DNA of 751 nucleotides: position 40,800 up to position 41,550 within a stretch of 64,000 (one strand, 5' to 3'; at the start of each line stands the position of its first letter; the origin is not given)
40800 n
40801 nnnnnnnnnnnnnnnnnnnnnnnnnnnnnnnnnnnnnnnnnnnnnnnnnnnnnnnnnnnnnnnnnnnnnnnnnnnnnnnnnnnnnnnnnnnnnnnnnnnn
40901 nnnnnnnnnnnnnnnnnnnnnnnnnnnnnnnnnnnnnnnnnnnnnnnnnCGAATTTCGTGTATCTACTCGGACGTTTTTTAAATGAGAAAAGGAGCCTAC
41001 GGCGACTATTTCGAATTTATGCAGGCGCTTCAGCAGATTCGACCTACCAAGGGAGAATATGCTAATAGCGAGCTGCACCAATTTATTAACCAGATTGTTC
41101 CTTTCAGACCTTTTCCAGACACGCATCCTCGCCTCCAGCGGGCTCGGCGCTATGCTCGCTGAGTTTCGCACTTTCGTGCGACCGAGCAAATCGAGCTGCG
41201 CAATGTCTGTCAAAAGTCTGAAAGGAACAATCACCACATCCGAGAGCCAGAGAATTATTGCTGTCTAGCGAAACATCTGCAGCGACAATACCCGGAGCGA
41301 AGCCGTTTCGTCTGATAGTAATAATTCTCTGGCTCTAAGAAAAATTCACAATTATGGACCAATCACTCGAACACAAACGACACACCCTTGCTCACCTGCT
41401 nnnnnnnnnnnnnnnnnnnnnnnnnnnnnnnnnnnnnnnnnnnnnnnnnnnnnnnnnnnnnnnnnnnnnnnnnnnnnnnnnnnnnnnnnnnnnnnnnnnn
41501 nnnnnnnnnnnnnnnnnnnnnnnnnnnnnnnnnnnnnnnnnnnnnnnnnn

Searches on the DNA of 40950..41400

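Call 72: search_rna_families(source=window, start=40950, end=41400, threshold=evalue, max_evalue=10)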
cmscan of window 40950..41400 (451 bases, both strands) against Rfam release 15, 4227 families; matches with E-value up to 10: 2.
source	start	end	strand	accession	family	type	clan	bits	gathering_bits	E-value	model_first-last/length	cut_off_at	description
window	41240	41341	+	RF03526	mir-7177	Gene; miRNA;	-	17.1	86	0.77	1-71/71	no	mir-7177 microRNA precursor family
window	41061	41136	-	RF01121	sR38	Gene; snRNA; snoRNA; CD-box;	-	14.2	50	0.65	1-59/59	no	Small nucleolar RNA sR38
